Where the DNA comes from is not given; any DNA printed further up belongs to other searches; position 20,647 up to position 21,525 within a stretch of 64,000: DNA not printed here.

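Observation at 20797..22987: Translin-like helical protein and an acidic mini-protein directly upstream of xseB-xseA (ExoVII)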

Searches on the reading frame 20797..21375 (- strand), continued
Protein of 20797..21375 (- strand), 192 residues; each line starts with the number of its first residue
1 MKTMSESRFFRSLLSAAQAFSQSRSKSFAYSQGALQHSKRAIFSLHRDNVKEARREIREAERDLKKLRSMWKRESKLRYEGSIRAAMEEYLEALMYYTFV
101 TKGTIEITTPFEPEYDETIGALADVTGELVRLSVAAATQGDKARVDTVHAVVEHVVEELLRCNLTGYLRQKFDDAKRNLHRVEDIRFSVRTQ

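Call 13: search_protein_families(library=pfam, proteins=[L021:6696-8744:+, L064:4425-5492:-, L005:3719-4861:+, L080:3718-4758:+, L034:9623-10399:+, L079:8802-10265:+, L023:4915-5955:+, L049:6533-7216:+, L038:10318-10785:+, L003:3103-3540:+], max_evalue=0.00001)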
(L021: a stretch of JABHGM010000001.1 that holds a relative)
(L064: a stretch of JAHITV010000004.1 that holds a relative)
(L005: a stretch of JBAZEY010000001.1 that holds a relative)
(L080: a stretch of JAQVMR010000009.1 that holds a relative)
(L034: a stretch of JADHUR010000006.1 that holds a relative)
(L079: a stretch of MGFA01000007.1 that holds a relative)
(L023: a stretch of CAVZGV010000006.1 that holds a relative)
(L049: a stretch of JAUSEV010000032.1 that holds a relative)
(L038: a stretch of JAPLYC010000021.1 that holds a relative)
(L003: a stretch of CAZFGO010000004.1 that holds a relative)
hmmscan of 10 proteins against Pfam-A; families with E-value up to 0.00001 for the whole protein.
L021:6696-8744:+ (682 aa): 7 families
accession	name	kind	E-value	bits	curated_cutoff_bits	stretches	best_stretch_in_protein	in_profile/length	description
PF00580.27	UvrD-helicase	-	5.3e-85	285.8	23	1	23-291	1-271/271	UvrD/REP helicase N-terminal domain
PF13361.12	UvrD_C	-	3.8e-62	211.2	25.6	1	297-627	2-347/350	UvrD-like helicase C-terminal domain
PF13245.12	AAA_19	-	4.8e-22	79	25.1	1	33-276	9-134/134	AAA domain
PF13538.12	UvrD_C_2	-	1.4e-11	44.5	27.4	1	567-625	2-51/52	UvrD-like helicase C-terminal domain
PF01443.25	Viral_helicase1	-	5.7e-08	33.3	21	0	231-283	58-109/228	Viral superfamily 1 RNA helicase core domain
PF13087.12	AAA_12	-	6.6e-07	29.5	27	0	560-624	132-189/195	AAA domain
PF13604.12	AAA_30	-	2.3e-06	27.9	27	0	23-85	2-65/191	AAA domain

L064:4425-5492:- (355 aa): 3 families
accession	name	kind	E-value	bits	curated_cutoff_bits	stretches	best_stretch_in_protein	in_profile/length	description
PF06071.19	YchF-GTPase_C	-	7e-37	125.9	27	1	271-354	1-84/84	Protein of unknown function (DUF933)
PF01926.29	MMR_HSR1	-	1.5e-21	77.1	21.9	1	5-116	2-86/113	50S ribosome-binding GTPase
PF02421.24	FeoB_N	-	4.1e-08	33.3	27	1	6-49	4-47/156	Ferrous iron transport protein B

L005:3719-4861:+ (380 aa): 5 families
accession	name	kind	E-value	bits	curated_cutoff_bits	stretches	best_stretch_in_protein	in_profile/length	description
PF00534.26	Glycos_transf_1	-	7.6e-28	97.6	26.4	1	184-357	4-170/172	Glycosyl transferases group 1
PF13439.12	Glyco_transf_4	-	6e-23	82.2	28.5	1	17-175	2-166/170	Glycosyltransferase Family 4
PF13692.12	Glyco_trans_1_4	-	4.5e-22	79.3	27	1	196-344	3-141/142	Glycosyl transferases group 1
PF13579.12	Glyco_trans_4_4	-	3.2e-10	41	29.7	1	17-174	1-158/158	Glycosyl transferase 4-like domain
PF20706.3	GT4-conflict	-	6.5e-09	35.7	26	1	15-312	10-312/385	Family 4 Glycosyltransferase in conflict systems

L080:3718-4758:+ (346 aa): 1 family
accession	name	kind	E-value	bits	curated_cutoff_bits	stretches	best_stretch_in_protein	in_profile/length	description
PF02547.20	Queuosine_synth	-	2.1e-121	405.4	25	1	3-341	1-322/322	Queuosine biosynthesis protein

L034:9623-10399:+ (258 aa): 1 family
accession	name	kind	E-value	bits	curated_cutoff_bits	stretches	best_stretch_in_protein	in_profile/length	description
PF13482.12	RNase_H_2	-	9e-12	45.7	22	1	29-154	17-163/165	RNase_H superfamily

L079:8802-10265:+ (487 aa): 3 families
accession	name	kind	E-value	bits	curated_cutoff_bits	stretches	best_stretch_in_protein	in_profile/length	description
PF08245.18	Mur_ligase_M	-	1.2e-27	97.6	24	1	139-323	1-200/200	Mur ligase middle domain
PF02875.26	Mur_ligase_C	-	7.4e-14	53.1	28.4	1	345-460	1-125/127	Mur ligase, glutamate ligase domain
PF21799.2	MurD-like_N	-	1.4e-06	28.9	27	0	16-121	3-86/88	Mur ligase MurD-like, N-terminal domain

L023:4915-5955:+ (346 aa): 1 family
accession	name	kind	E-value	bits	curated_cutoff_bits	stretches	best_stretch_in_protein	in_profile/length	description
PF02618.21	YceG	-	2.6e-83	280.1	32.4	1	39-341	1-275/275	YceG-like family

L049:6533-7216:+ (227 aa): 1 family
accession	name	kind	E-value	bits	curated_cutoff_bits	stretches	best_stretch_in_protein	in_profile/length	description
PF00535.33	Glycos_transf_2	-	1.4e-19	71.1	23.3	1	21-172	3-164/168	Glycosyl transferase family 2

L038:10318-10785:+ (155 aa): 1 family
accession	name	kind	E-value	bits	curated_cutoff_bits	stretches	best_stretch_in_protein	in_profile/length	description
PF02590.22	SPOUT_MTase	-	6.9e-49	166.2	27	1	1-154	1-154/154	Predicted SPOUT methyltransferase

L003:3103-3540:+ (145 aa): 1 family
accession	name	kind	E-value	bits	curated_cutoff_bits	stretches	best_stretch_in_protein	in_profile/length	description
PF00293.34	NUDIX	-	9.1e-19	68.2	21.1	1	4-129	3-129/134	NUDIX domain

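Call 26: predict_structure(alignment_id=A1)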
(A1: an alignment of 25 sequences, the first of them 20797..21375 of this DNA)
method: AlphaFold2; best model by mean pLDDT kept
length: 192 residues; sequences in the alignment: 25
mean_pLDDT: 94.8   pTM: 0.89
mean pLDDT of the five models: 94.8, 94.4, 94.1, 93.9, 93.7
residues with pLDDT >= 90: 174; 70-90: 12; 50-70: 4; < 50: 2
segments of 3 or more residues with pLDDT < 50: none
pLDDT, mean of each block of 10 residues (from residue 1): 67 93 97 99 98 98 97 94 97 98 89 94 98 97 97 98 95 98 97 85
secondary structure, 60 per line:
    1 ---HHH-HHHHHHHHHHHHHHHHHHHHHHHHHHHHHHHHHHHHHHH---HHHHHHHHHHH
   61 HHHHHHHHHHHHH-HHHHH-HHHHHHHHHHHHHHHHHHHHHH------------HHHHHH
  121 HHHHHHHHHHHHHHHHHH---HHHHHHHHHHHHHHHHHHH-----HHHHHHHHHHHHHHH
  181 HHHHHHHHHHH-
elements in order: H8-46 H50-73 H75-79 H81-102 H115-138 H142-160 H166-191

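Call 29: fold_search(model_id=the predicted structure, library=pdb)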
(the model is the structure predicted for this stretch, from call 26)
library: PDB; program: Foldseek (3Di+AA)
matches with E <= 10: 941; with E <= 0.001: 57
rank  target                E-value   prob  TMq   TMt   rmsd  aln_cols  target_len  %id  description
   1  5jrc_A                2.8e-07  1.00  0.87  0.89   2.0       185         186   18  Crystal structure of NeC3PO in complex with ssRNA. (released 2016-09-28)
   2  5jr9_D                3.4e-07  1.00  0.87  0.90   1.9       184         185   18  Crystal structure of apo-NeC3PO (released 2016-09-28)
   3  5jre_B                3.7e-07  1.00  0.86  0.89   2.0       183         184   18  Crystal structure of NeC3PO in complex with ssDNA. (released 2016-09-28)
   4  3pja_K                5.2e-07  1.00  0.87  0.75   2.8       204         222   20  Crystal structure of human C3PO complex (released 2011-05-11)
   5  3pja_J                6.6e-07  1.00  0.87  0.77   2.3       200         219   20  Crystal structure of human C3PO complex (released 2011-05-11)
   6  5jr9_C                6.6e-07  1.00  0.86  0.89   1.9       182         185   19  Crystal structure of apo-NeC3PO (released 2016-09-28)
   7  3pja_L                8.4e-07  1.00  0.87  0.75   2.7       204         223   20  Crystal structure of human C3PO complex (released 2011-05-11)
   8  3zc1_C                9.7e-07  1.00  0.86  0.87   2.0       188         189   21  Crystal structure of AfC3PO (released 2013-01-23)
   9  5jr9_A                1.3e-06  1.00  0.86  0.87   1.9       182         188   19  Crystal structure of apo-NeC3PO (released 2016-09-28)
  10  5jr9_B                1.5e-06  1.00  0.86  0.89   1.9       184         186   18  Crystal structure of apo-NeC3PO (released 2016-09-28)
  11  3pja_C                3.2e-06  1.00  0.84  0.76   3.3       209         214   18  Crystal structure of human C3PO complex (released 2011-05-11)
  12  3axj_B                3.5e-06  1.00  0.80  0.65   4.9       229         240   17  High resolution crystal structure of C3PO (released 2011-04-20)
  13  8z7a_D                3.5e-06  1.00  0.73  0.62   4.8       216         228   18  Open Barrel Structure of Translin from Trichoderma virens (released 2025-04-23)
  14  1key_C                3.7e-06  1.00  0.84  0.77   2.9       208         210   20  Crystal Structure of Mouse Testis/Brain RNA-binding Protein (TB-RBP) (released 2002-07-03)
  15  3zc0_D                4.6e-06  1.00  0.88  0.90   1.8       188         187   20  Structure of AfC3PO - duplex RNA complex (released 2013-01-23)
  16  3zc0_A                4.6e-06  1.00  0.86  0.87   2.1       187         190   21  Structure of AfC3PO - duplex RNA complex (released 2013-01-23)
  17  3zc0_B                5.1e-06  1.00  0.87  0.88   1.8       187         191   20  Structure of AfC3PO - duplex RNA complex (released 2013-01-23)
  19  3zc0_C                5.9e-06  1.00  0.87  0.88   1.9       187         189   21  Structure of AfC3PO - duplex RNA complex (released 2013-01-23)
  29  3zc1_D                9.4e-06  1.00  0.84  0.87   2.5       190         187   20  Crystal structure of AfC3PO (released 2013-01-23)
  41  3zc1_A                2.4e-05  1.00  0.82  0.82   2.6       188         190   20  Crystal structure of AfC3PO (released 2013-01-23)
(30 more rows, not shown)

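Call 40: search_protein_families(library=pfam, proteins=[L059:5676-5915:+, L023:7904-8467:+, L034:4964-5407:+, L064:5589-5846:+, L054:1127-1954:+, L037:5975-6460:+, L050:7282-7779:+, L063:10479-11633:+, L062:5494-5769:+, L004:4889-5998:+], max_evalue=0.0001)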
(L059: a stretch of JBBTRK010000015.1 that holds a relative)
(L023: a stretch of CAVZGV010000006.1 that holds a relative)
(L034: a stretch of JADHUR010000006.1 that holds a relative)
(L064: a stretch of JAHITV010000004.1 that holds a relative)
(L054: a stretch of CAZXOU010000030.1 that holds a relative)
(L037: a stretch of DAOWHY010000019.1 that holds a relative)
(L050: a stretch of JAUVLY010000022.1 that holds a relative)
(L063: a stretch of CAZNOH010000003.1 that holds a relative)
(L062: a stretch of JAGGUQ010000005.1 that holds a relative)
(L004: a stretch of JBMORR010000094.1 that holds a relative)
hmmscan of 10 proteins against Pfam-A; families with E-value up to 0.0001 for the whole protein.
L059:5676-5915:+ (79 aa): 0 families

L023:7904-8467:+ (187 aa): 2 families
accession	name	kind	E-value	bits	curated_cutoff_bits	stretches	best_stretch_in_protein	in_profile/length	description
PF13578.12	Methyltransf_24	-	2.1e-14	54.7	26.3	1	48-149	2-105/105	Methyltransferase domain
PF01596.23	Methyltransf_3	-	1.9e-11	44.1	22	1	16-158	18-164/204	O-methyltransferase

L034:4964-5407:+ (147 aa): 1 family
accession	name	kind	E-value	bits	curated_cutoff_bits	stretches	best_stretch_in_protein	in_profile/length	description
PF04186.18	FxsA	-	1.5e-36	125.2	25.2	1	22-128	2-108/109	FxsA cytoplasmic membrane protein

L064:5589-5846:+ (85 aa): 0 families

L054:1127-1954:+ (275 aa): 0 families

L037:5975-6460:+ (161 aa): 1 family
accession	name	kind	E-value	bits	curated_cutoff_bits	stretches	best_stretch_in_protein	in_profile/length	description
PF02643.20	DUF192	-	1.7e-31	108.7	27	1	53-160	1-96/96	Uncharacterized ACR, COG1430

L050:7282-7779:+ (165 aa): 2 families
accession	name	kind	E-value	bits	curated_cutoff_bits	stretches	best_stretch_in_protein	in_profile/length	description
PF12850.12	Metallophos_2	-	1.3e-25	90.6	27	1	1-151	1-152/154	Calcineurin-like phosphoesterase superfamily domain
PF00149.33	Metallophos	-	1.9e-10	42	21.5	1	1-81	1-89/191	Calcineurin-like phosphoesterase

L063:10479-11633:+ (384 aa): 3 families
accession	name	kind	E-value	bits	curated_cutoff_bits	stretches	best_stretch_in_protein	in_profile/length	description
PF03222.19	Trp_Tyr_perm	-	3.8e-33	115.6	22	1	6-366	4-385/393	Tryptophan/tyrosine permease family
PF01490.24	Aa_trans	-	1.7e-10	40.6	25.6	1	5-372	3-402/410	Transmembrane amino acid transporter protein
PF13520.12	AA_permease_2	-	5e-10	39.3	27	1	6-281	2-291/427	Amino acid permease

L062:5494-5769:+ (91 aa): 0 families

L004:4889-5998:+ (369 aa): 2 families
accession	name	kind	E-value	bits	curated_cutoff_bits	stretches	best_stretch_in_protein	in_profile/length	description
PF00571.33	CBS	-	2.4e-25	89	24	2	306-361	1-55/57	CBS domain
PF02163.28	Peptidase_M50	-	2.6e-23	83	27.2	2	56-130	2-102/221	Peptidase family M50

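Call 42: search_solved_structures(query=A1, max_evalue=0.001, show_alignments=4)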
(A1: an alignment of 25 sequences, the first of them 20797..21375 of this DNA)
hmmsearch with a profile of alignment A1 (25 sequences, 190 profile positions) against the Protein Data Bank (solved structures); distinct sequences matched with E-value up to 0.001: 17.
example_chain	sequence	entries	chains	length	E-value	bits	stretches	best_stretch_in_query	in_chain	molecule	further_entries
3zc1_A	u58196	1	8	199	1.4e-16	64.2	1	7-178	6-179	AFTRAX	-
3pja_J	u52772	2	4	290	1.5e-16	64.1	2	7-108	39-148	Translin-associated protein X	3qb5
3riu_C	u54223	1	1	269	1.1e-15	61.3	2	16-103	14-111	Translin associated factor X, isoform B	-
5jr9_A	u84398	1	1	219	1.4e-15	60.9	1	7-182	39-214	NEQ131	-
5jr9_B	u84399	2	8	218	1.5e-15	60.8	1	7-179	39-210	NEQ131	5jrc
5jr9_C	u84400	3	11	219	1.8e-15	60.5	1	7-183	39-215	NEQ131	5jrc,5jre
3zc0_A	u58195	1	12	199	4.3e-15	59.3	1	7-178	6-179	AFTRAX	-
3axj_B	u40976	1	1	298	1.3e-14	57.7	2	15-103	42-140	Translin associated factor X, isoform B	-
3riu_A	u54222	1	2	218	2.6e-11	47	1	99-189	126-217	Translin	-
2qrx_A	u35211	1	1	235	3.2e-11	46.7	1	99-189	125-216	GM27569p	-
2qva_A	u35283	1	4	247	3.9e-11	46.4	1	99-189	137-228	GM27569p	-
3axj_A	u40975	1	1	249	4.4e-11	46.2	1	99-189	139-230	GM27569p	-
4dg7_A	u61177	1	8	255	4.9e-11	46.1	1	99-189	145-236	GM27569p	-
1key_A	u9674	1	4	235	2.9e-09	40.3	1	49-189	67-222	translin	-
3pja_A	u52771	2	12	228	4.1e-09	39.8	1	80-189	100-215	Translin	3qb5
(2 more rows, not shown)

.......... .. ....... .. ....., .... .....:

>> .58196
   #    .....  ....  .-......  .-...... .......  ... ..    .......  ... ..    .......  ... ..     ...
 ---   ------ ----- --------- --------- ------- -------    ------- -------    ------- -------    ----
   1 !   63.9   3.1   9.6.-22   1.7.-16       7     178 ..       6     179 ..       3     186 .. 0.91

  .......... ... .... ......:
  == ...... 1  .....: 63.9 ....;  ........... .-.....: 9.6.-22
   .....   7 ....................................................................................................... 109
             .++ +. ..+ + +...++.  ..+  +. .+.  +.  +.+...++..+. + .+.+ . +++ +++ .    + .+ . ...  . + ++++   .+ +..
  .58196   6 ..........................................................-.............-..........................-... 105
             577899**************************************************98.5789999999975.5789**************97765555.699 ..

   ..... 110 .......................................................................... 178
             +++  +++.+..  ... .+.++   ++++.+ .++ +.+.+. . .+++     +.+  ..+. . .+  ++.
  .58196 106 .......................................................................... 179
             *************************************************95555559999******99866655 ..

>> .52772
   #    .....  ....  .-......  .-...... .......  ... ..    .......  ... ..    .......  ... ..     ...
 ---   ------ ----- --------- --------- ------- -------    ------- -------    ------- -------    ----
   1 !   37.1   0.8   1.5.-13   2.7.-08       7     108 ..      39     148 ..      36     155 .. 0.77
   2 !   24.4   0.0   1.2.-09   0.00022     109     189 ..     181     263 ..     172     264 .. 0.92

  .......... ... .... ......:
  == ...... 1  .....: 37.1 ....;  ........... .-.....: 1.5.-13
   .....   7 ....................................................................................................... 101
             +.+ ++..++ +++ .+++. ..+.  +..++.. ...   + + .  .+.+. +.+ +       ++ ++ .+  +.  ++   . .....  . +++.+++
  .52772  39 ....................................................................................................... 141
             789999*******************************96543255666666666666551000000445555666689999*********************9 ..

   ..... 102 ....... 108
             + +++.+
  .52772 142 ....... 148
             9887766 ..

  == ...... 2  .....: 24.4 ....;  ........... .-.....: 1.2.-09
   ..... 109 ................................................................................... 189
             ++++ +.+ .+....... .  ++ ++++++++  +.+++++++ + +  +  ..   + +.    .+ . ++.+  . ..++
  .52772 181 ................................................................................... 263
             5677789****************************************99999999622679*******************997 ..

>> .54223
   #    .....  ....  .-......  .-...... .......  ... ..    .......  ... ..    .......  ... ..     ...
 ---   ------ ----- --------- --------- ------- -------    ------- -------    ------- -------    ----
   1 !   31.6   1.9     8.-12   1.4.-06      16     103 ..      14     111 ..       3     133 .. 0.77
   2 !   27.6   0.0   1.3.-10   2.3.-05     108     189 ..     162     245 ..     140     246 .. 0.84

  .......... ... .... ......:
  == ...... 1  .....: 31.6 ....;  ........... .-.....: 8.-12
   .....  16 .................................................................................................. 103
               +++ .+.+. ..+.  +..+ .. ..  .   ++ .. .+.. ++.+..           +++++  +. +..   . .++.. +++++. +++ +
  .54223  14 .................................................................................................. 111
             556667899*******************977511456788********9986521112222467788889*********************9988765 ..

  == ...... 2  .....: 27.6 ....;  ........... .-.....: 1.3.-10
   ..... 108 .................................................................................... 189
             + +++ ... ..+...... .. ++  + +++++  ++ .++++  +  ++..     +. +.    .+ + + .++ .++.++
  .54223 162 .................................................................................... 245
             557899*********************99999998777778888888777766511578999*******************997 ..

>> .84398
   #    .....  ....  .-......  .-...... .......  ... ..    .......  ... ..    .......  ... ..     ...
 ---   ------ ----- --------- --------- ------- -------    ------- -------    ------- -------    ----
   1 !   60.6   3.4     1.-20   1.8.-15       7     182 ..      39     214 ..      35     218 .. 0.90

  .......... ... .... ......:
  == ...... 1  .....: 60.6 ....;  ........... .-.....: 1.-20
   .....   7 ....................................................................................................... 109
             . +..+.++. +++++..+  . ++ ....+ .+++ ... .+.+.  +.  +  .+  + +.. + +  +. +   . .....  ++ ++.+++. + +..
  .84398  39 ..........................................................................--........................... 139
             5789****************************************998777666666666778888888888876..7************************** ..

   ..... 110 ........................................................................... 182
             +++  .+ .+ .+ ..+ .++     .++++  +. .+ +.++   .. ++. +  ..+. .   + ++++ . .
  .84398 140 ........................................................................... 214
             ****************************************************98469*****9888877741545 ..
